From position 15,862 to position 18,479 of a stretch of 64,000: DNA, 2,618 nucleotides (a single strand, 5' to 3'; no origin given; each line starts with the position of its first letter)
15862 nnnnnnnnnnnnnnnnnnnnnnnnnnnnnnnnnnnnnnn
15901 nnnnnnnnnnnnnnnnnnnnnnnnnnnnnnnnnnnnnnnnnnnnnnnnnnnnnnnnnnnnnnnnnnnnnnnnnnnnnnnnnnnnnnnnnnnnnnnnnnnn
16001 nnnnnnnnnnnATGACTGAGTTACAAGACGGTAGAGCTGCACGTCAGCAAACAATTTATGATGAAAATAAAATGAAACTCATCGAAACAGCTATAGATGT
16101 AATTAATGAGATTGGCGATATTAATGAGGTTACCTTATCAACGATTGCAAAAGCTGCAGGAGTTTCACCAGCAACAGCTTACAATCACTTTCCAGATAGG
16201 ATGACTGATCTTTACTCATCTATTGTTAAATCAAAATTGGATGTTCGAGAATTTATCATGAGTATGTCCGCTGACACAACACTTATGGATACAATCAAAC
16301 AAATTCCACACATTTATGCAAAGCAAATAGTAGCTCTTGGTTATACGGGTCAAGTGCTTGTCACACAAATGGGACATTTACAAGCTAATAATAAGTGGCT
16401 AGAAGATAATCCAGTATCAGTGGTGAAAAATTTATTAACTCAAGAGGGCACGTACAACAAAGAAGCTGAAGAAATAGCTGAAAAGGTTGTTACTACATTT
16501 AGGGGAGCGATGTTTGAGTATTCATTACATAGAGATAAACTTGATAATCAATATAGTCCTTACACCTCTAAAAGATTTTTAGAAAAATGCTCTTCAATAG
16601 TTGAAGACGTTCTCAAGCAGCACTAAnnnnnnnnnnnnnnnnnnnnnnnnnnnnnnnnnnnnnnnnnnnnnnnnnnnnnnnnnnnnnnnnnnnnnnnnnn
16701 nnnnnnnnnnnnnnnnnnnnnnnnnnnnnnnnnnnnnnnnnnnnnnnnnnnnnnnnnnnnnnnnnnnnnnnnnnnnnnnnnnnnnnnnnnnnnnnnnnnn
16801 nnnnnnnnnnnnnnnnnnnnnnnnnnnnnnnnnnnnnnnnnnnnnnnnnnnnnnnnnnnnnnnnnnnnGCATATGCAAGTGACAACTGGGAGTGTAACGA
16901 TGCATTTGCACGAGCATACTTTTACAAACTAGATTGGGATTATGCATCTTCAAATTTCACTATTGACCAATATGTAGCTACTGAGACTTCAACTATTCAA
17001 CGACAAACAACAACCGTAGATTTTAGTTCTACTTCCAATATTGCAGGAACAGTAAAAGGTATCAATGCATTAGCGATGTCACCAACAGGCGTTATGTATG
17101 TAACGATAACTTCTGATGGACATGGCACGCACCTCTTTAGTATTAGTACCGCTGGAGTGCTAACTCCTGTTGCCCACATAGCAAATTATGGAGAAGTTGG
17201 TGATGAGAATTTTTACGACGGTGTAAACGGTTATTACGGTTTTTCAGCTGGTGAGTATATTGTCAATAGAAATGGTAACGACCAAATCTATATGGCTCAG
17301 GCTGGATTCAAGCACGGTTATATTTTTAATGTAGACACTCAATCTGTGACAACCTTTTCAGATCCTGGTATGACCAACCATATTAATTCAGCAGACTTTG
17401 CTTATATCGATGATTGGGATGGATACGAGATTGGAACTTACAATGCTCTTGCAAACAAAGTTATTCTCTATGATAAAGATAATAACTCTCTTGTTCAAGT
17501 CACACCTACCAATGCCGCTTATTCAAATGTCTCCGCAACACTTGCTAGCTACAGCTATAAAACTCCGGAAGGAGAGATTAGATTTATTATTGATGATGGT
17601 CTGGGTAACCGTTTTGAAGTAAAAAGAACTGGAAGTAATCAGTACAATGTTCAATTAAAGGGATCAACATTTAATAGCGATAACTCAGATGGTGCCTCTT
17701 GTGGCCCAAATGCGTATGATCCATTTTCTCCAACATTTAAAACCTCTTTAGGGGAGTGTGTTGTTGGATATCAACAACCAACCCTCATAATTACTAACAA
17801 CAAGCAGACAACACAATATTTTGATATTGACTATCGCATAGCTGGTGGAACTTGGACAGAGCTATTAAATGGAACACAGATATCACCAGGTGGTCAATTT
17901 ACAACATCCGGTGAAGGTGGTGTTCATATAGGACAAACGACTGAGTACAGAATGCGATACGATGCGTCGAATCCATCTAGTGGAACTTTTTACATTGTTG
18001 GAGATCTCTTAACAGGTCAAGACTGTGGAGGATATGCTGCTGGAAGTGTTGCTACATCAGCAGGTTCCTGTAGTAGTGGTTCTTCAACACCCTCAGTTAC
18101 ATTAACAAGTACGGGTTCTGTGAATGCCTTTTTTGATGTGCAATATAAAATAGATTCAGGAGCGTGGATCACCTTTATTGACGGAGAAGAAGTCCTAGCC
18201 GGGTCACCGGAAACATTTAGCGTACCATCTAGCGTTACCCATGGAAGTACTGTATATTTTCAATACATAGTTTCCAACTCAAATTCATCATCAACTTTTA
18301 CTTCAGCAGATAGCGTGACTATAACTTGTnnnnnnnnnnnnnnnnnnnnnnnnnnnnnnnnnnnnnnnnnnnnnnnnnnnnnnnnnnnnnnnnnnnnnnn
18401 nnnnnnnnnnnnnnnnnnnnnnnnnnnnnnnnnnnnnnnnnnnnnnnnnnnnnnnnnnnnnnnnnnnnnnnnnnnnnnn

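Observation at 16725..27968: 3,750-aa sortase substrate built from an apparently unnamed disulfide-linked ~100-aa repeat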

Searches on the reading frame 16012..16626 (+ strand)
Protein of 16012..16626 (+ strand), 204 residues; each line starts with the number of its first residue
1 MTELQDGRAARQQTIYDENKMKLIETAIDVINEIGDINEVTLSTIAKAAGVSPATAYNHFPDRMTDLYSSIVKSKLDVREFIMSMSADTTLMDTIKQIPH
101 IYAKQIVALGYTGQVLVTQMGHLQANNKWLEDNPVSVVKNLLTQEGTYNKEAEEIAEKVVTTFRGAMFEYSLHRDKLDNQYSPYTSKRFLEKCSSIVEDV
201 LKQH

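Call 8: search_protein_families(library=pfam, proteins=[window:16012-16626:+], max_evalue=0.01)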
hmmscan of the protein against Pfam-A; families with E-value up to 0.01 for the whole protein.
window:16012-16626:+ (204 aa): 1 family
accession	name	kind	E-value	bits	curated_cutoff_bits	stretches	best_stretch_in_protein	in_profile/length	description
PF00440.29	TetR_N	-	2.2e-07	31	24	1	23-62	1-39/47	Bacterial regulatory proteins, tetR family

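Call 63: search_protein_families(library=ncbifam, proteins=[window:16012-16626:+], max_evalue=0.01)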
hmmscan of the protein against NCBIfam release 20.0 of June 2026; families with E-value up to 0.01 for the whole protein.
window:16012-16626:+ (204 aa): 12 families
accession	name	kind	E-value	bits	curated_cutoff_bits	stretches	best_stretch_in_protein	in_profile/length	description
NF007430.0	PRK09975.1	equivalog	3.3e-08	32.9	274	1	20-114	13-102/220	acrEF/envCD operon transcriptional regulator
NF001978.0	PRK00767.1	equivalog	1.2e-06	28.5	118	1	20-64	11-54/197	transcriptional regulator BetI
TIGR03384.1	betaine_BetI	equivalog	1.2e-05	25.1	201.3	1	15-63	5-52/189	choline-binding transcriptional repressor BetI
NF053878.1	FATransRegFadRBac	equivalog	1.5e-05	24.9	200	1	21-138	6-120/190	fatty acid metabolism transcriptional regulator FadR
NF007949.0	PRK10668.1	equivalog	4.6e-05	23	271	1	16-74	9-65/216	multidrug efflux transporter transcriptional repressor AcrR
NF053731.1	TransRegFasRMycb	equivalog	5e-05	23.2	330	1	16-77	9-68/199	HTH-type transcriptional activator FasR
NF045644.1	TransRegBhcR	equivalog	0.00021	20.7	350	1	6-58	7-59/267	HTH-type transcriptional regulator BhcR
TIGR03968.1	mycofact_TetR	equivalog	0.00025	20.7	224.9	1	19-97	10-87/190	mycofactocin system transcriptional regulator MftR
NF051852.1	efflux_TF_MtrR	exception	0.00088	19.1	280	1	20-83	12-73/205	multidrug efflux system transcriptional repressor MtrR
NF040929.1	quorum_TF_HapR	equivalog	0.001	18.9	350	1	16-87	13-80/200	LuxR/HapR/OpaR family quorum-sensing transcriptional regulator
NF008402.0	PRK11202.1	equivalog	0.0049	16.6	151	1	19-67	12-59/211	HTH-type transcriptional repressor FabR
NF007015.0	PRK09480.1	equivalog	0.0061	16.2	120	0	11-72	3-62/197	nucleoid occlusion factor SlmA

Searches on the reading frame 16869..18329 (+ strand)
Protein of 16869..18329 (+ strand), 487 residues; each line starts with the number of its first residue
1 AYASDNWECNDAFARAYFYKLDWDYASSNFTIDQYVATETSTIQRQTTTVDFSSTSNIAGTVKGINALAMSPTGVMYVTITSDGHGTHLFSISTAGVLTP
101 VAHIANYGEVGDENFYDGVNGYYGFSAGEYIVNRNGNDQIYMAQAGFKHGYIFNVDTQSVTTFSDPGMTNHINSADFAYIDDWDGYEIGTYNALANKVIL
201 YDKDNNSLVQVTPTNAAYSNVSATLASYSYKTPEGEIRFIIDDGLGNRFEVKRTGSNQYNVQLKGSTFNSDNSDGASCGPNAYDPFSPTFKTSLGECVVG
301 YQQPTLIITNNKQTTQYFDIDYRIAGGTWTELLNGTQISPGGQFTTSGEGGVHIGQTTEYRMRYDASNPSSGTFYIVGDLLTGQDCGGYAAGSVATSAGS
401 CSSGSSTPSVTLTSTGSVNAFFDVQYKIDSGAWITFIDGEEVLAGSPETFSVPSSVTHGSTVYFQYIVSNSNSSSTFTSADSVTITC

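Call 68: find_related_loci(query=window:16869-18329:+, collection=genome_contigs, flank=2000)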
Query window:16869-18329:+ (487 aa) in genome_contigs; peptide patterns used: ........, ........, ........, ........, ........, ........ (x = any residue, [..] = any of these).
25 stretches matched a pattern; 6 encode a relative of the query (tblastn E <= 1e-3); 6 distinct loci.
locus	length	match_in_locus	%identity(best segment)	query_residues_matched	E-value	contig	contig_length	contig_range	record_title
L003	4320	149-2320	100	1-487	0e+0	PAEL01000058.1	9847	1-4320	MAG: Gammaproteobacteria bacterium isolate MED855 MHASMcontig_25716, whole genome shotgun sequence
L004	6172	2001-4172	78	1-487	0e+0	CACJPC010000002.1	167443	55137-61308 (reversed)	uncultured Candidatus Actinomarina sp. isolate AG-447-L16 genome assembly, contig: AG-447-L16_NODE_2, whole genome shotg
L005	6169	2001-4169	78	1-487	0e+0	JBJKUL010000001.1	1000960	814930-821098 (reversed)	MAG: Candidatus Actinomarina sp. isolate LRMED-058 Acidimicrobiia-LRMED-058-C1, whole genome shotgun sequence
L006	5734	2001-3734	78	1-487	0e+0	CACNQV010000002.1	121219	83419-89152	MAG: uncultured Candidatus Actinomarina sp. isolate AH-287-A16 genome assembly, contig: AH-287-A16_NODE_2, whole genome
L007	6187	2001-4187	74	1-472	0e+0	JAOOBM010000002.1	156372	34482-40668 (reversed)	Acidimicrobiaceae bacterium isolate AH-736-J19 AH-736-J19_NODE_2, whole genome shotgun sequence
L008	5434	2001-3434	74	1-472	0e+0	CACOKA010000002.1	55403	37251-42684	MAG: uncultured Candidatus Actinomarina sp. isolate AH-321-L10 genome assembly, contig: AH-321-L10_NODE_2, whole genome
